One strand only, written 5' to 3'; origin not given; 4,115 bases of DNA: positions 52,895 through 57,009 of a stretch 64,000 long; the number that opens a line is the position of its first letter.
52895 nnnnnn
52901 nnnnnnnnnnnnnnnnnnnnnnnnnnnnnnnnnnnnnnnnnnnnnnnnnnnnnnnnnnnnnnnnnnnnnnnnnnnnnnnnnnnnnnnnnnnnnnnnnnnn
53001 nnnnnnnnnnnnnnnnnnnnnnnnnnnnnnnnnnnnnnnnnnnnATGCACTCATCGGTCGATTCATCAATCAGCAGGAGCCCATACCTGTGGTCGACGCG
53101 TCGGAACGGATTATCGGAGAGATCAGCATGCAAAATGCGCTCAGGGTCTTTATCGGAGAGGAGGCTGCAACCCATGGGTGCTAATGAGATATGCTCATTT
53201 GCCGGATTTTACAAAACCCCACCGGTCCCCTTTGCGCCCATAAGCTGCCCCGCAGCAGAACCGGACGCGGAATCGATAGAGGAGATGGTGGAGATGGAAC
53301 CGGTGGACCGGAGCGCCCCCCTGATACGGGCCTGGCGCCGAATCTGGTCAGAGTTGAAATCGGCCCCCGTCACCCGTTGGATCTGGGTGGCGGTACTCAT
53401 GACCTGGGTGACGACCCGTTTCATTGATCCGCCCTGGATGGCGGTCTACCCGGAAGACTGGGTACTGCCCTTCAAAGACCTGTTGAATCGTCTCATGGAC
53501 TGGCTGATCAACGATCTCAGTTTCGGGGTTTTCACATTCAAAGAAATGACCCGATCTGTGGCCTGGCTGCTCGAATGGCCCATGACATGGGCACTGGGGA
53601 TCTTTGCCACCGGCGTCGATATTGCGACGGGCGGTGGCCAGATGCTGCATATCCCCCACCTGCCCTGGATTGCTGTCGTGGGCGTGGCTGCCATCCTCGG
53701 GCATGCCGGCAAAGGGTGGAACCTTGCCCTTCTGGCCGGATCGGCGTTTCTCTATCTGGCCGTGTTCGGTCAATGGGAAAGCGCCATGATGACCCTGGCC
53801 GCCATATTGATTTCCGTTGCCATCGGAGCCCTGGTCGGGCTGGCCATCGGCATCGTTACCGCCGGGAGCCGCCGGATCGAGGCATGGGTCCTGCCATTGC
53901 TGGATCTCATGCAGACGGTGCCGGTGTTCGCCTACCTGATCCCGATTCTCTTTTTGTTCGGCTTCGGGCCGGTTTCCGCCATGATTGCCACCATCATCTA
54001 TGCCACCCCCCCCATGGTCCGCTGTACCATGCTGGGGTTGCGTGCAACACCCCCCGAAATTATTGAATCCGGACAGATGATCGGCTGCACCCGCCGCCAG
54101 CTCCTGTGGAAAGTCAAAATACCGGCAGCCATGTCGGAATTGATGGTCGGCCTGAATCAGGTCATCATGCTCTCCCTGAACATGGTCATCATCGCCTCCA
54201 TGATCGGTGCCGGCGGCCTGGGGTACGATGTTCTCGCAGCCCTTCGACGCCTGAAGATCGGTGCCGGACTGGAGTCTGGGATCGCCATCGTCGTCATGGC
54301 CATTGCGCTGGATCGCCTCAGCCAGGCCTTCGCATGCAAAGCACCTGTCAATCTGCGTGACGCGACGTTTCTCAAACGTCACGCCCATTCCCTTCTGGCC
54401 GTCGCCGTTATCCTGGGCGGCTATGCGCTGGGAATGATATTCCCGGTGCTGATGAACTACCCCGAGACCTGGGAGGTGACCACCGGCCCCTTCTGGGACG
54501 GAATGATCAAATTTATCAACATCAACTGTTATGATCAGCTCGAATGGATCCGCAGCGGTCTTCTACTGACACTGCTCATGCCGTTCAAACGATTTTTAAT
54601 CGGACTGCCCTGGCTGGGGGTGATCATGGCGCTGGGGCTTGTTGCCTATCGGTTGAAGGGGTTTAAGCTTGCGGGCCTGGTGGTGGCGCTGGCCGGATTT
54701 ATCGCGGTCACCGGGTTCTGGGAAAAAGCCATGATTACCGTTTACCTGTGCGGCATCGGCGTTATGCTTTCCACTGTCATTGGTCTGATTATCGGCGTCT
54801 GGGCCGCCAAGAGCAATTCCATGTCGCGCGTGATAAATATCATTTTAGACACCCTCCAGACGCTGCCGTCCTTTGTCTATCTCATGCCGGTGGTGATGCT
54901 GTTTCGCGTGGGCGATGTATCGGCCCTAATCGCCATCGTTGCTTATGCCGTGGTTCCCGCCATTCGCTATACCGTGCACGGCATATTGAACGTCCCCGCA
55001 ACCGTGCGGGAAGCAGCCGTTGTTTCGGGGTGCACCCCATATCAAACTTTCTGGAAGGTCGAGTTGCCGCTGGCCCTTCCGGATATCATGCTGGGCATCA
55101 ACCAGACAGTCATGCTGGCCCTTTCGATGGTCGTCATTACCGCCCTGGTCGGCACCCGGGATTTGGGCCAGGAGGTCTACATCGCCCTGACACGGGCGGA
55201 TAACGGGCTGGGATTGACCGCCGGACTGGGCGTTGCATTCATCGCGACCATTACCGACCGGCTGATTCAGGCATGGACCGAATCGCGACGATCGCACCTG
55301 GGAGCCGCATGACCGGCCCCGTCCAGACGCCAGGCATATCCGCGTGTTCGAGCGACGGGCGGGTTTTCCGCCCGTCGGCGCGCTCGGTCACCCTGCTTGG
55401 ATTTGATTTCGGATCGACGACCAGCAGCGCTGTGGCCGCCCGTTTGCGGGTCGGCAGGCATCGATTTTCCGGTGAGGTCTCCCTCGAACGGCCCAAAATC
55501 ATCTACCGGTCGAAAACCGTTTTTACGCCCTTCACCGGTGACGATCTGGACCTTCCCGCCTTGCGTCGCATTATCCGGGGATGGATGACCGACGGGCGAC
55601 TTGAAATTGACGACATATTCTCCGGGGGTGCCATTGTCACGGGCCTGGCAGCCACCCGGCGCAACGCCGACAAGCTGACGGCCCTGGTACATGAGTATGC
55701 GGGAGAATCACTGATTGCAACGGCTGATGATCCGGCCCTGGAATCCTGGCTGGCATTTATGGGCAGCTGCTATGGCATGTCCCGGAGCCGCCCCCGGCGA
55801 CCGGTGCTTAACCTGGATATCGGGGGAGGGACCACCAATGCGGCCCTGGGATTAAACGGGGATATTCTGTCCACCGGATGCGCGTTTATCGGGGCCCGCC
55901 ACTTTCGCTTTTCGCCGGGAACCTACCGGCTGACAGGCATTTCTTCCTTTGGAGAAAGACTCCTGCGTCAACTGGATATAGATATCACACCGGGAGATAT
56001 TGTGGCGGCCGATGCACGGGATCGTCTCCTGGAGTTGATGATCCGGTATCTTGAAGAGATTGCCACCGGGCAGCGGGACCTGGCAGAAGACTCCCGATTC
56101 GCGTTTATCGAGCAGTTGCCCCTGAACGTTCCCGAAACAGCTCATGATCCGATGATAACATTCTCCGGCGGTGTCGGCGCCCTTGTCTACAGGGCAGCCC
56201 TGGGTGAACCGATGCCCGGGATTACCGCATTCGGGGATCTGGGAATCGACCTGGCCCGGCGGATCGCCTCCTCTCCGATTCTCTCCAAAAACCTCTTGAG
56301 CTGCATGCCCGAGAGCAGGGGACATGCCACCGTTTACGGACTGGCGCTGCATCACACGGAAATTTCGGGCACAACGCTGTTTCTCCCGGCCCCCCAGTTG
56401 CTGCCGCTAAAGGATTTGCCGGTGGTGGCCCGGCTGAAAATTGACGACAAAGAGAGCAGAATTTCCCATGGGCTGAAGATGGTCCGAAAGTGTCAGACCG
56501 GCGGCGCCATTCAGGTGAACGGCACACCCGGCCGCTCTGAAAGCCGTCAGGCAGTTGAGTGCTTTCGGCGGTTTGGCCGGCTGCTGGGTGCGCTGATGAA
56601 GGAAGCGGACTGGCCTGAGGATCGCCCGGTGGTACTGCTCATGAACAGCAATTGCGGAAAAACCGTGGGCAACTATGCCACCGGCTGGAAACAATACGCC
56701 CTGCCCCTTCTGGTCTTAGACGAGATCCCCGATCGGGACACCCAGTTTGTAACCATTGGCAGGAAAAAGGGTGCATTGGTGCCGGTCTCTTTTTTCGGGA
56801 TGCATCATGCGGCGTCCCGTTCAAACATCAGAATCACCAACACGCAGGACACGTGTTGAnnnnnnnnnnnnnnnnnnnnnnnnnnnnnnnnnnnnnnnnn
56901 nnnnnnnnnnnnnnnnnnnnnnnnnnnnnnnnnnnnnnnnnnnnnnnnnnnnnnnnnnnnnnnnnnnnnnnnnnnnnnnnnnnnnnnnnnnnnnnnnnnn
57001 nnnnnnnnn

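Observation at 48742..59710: A 135-bp perfect direct repeat brackets a 10.8-kb module (IS91 relic plus GC-rich ABC/eut operon)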

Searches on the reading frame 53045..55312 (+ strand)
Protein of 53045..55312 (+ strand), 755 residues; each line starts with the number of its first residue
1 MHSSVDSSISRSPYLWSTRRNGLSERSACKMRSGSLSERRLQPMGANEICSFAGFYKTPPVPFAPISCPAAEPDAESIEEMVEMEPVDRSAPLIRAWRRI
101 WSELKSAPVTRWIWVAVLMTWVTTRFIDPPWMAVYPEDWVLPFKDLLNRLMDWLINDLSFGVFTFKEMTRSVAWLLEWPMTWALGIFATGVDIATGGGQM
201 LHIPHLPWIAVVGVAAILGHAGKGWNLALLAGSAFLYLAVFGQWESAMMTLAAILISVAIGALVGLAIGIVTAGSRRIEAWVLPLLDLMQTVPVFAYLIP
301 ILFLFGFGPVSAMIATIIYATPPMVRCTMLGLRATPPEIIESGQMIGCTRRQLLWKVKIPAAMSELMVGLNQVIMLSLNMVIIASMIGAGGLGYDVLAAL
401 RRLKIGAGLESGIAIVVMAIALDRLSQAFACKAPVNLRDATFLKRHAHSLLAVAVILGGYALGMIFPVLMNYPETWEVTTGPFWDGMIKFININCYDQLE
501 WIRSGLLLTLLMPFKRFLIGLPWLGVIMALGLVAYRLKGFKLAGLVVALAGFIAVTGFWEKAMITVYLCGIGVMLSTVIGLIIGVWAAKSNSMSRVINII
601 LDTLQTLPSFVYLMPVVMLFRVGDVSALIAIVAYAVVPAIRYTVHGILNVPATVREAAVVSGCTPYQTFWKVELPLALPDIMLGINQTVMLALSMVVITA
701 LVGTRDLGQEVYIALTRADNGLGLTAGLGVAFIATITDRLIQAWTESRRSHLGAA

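Call 7: search_protein_families(library=pfam, proteins=[window:53045-55312:+])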
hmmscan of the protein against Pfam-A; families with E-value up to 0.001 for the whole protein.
window:53045-55312:+ (755 aa): 1 family
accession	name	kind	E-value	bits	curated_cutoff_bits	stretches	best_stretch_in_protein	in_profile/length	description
PF00528.27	BPD_transp_1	-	1.2e-39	136.4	26.4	2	265-422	1-167/184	Binding-protein-dependent transport system inner membrane component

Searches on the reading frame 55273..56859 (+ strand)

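Call 7: search_protein_families(library=pfam, proteins=[window:55273-56859:+])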
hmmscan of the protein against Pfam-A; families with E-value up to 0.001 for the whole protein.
window:55273-56859:+ (528 aa): 1 family
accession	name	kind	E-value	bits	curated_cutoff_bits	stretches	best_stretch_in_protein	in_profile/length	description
PF06277.17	EutA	-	1e-61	209.7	27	1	39-506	3-468/475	Ethanolamine utilisation protein EutA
